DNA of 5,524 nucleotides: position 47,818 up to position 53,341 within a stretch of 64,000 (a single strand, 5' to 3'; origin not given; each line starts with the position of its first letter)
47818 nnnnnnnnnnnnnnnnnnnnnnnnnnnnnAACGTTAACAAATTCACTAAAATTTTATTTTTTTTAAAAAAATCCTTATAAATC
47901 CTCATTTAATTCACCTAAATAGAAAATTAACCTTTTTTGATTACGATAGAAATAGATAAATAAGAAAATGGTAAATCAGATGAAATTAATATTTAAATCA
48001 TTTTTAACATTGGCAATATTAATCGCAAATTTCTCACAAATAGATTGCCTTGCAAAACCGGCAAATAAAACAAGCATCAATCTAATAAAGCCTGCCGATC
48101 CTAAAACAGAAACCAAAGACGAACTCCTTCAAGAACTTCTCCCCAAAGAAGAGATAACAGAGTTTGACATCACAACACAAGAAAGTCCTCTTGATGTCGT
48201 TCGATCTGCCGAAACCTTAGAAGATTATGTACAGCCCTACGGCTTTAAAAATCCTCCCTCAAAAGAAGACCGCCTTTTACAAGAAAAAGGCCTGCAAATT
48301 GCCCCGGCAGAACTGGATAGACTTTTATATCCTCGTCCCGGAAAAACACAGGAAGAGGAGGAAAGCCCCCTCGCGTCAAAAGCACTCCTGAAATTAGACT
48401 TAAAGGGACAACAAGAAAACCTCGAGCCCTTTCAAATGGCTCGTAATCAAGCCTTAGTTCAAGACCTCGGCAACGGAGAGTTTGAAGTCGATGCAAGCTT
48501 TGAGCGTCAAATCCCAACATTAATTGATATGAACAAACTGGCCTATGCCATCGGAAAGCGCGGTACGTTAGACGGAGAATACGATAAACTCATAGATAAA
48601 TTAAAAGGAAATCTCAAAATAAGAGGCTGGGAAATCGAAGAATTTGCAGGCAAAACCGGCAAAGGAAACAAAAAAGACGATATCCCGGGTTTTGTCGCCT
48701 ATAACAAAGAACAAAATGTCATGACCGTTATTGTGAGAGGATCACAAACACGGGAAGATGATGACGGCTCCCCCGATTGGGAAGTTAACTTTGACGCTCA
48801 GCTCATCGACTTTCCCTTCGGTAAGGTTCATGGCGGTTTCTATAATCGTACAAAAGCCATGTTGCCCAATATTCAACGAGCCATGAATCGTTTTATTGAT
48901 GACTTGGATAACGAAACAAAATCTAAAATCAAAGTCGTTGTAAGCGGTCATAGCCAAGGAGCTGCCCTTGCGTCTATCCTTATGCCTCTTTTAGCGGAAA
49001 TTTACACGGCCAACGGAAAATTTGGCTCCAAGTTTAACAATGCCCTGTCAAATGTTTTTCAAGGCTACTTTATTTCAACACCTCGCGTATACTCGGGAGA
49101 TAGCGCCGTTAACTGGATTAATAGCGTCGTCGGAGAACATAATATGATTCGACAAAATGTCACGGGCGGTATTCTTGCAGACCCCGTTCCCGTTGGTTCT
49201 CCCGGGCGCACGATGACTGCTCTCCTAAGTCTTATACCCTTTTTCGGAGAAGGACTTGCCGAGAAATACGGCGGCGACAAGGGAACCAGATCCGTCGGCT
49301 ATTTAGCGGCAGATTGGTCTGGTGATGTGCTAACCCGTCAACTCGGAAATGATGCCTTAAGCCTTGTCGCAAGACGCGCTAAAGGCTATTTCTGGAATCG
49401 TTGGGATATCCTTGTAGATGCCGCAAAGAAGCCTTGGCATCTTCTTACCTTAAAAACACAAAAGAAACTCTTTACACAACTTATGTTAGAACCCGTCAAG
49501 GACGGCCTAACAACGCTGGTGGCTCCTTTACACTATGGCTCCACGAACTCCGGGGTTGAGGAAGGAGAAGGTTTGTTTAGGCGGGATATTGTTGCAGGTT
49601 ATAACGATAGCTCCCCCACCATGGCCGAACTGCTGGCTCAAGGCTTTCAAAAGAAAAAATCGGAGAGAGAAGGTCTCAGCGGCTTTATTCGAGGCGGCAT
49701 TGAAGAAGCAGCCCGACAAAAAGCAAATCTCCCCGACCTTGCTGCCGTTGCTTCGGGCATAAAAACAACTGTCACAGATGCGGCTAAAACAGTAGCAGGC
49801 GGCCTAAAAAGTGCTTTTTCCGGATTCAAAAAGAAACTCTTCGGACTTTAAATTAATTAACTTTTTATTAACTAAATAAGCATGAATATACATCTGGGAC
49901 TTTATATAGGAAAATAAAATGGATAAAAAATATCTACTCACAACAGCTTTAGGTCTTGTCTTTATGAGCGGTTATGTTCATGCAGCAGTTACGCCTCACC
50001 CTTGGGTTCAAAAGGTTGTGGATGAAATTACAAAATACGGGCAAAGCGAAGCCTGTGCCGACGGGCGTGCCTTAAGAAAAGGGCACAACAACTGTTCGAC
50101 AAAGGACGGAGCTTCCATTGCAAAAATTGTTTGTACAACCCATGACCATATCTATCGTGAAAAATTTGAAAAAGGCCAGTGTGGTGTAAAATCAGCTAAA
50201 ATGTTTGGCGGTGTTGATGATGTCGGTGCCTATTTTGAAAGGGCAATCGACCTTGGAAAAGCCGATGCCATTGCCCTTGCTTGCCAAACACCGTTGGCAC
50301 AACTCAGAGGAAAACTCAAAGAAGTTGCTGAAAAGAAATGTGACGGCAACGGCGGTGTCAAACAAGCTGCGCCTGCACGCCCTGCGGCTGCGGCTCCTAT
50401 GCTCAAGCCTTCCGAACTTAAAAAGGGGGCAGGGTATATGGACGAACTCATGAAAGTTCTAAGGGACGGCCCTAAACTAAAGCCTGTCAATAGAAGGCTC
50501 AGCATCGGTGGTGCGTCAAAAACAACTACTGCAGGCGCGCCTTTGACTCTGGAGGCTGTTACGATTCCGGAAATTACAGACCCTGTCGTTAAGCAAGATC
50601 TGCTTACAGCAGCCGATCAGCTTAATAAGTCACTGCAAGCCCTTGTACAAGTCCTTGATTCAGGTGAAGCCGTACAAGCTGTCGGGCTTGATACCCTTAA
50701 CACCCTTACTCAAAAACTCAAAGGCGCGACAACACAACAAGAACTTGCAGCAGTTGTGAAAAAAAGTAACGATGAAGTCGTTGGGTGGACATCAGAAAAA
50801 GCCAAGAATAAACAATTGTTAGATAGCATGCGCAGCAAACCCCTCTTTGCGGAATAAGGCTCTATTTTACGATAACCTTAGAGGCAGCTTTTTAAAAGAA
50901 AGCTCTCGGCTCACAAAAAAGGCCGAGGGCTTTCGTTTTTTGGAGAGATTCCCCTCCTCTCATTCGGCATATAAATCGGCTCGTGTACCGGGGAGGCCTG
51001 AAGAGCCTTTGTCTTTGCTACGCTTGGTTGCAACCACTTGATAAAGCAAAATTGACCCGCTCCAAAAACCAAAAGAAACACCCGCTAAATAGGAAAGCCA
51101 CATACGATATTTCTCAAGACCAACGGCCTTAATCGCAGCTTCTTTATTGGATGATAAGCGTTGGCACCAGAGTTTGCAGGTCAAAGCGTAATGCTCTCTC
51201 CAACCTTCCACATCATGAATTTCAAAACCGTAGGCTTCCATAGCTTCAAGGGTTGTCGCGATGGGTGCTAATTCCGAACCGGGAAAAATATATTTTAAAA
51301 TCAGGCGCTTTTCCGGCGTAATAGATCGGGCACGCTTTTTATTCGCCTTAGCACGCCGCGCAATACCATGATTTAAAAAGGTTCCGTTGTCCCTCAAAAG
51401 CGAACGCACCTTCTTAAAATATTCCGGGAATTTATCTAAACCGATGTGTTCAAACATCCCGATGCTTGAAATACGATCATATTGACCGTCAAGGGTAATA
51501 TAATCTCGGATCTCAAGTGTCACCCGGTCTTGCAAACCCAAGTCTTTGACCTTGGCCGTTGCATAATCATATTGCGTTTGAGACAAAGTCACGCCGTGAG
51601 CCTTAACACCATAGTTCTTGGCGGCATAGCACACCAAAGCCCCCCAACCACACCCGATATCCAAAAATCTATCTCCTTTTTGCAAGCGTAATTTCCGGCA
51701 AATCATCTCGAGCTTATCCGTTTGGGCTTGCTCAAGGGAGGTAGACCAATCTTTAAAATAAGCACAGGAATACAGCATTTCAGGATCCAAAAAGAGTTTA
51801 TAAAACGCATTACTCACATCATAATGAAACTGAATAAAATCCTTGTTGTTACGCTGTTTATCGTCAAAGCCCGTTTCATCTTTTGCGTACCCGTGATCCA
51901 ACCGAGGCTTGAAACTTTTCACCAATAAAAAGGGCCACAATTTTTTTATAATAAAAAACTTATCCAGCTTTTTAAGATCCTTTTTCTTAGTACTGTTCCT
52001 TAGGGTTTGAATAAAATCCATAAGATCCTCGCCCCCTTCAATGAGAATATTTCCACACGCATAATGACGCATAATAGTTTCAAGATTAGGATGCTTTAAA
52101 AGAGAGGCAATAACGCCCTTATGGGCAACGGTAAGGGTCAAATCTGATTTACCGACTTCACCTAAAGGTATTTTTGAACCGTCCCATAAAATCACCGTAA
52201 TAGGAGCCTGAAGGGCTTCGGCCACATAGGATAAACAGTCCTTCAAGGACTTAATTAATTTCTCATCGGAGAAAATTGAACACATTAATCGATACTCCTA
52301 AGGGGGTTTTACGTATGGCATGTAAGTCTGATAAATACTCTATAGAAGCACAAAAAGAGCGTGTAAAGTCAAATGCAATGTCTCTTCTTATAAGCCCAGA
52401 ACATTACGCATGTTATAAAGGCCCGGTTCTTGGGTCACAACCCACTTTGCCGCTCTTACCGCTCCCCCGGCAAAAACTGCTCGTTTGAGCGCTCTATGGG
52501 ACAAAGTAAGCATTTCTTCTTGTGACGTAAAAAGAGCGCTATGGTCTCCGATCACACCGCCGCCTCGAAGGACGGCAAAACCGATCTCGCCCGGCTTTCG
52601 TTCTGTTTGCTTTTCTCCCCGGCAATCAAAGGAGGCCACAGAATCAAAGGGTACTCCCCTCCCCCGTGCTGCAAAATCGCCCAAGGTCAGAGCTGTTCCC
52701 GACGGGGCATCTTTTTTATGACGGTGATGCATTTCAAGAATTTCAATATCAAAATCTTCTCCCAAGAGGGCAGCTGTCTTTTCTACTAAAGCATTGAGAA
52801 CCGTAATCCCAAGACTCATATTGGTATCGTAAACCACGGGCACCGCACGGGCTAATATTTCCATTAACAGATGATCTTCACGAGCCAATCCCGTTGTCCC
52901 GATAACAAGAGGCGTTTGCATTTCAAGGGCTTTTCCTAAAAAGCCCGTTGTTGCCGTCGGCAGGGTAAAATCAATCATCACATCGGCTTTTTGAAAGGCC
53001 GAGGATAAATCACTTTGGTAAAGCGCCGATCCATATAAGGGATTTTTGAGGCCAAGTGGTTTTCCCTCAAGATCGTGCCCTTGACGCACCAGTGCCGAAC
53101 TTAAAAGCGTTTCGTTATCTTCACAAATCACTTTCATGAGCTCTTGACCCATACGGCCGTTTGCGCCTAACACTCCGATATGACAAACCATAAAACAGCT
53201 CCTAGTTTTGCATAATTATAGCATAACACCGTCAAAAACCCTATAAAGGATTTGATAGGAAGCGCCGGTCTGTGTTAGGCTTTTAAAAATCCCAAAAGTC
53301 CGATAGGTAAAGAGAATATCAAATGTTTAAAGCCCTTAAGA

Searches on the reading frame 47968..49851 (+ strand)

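Call 6: search_protein_families(library=pfam, proteins=[window:47968-49851:+], max_evalue=0.00001)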
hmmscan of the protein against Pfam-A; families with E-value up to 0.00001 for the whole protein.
window:47968-49851:+ (627 aa): 1 family
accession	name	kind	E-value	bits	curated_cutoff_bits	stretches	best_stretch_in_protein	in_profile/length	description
PF01764.32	Lipase_3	-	1.5e-08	35.1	22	1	255-349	3-91/140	Lipase (class 3)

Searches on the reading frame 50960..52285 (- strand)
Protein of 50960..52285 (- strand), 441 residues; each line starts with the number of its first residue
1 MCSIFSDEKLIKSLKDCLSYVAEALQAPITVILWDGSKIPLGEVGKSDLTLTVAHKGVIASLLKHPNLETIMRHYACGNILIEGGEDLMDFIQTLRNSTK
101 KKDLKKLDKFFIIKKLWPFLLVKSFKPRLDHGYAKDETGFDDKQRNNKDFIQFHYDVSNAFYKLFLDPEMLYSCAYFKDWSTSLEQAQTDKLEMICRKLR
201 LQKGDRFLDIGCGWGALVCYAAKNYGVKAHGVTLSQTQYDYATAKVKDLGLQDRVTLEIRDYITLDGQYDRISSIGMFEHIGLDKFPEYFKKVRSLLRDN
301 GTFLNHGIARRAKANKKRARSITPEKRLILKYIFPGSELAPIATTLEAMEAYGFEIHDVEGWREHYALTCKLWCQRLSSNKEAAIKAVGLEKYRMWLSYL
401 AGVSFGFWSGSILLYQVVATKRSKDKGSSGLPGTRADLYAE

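Call 6: search_protein_families(library=pfam, proteins=[window:50960-52285:-], max_evalue=0.00001)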
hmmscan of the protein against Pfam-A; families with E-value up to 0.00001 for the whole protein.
window:50960-52285:- (441 aa): 7 families
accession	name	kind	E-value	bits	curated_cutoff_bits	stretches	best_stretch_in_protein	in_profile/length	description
PF02353.26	CMAS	-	1.1e-89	300.8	27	1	144-417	3-273/273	Mycolic acid cyclopropane synthetase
PF13649.12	Methyltransf_25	-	2e-12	48.1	27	1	208-301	2-97/97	Methyltransferase domain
PF08242.18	Methyltransf_12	-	4.9e-12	46.9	30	1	208-303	1-98/98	Methyltransferase domain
PF08241.18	Methyltransf_11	-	9.4e-10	39.5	21.2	1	208-304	1-94/95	Methyltransferase domain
PF13489.12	Methyltransf_23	-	6.5e-09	36.2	27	1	200-356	19-161/164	Methyltransferase domain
PF13847.12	Methyltransf_31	-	8.6e-07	29.2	27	1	202-306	2-110/145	Methyltransferase domain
PF08123.19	DOT1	-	7.6e-06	26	23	0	190-247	29-87/205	Histone methylation protein DOT1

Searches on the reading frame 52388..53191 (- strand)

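Call 40: search_protein_families(library=pfam, proteins=[window:52388-53191:-], max_evalue=0.001)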
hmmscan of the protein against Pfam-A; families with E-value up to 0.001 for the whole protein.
window:52388-53191:- (267 aa): 2 families
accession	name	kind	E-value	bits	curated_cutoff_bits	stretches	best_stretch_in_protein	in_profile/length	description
PF05173.19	DapB_C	-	2.2e-41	141.1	27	1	128-265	1-121/121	Dihydrodipicolinate reductase, C-terminus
PF01113.26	DapB_N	-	3.8e-27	95.3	25.6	1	4-125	2-124/124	Dihydrodipicolinate reductase, N-terminus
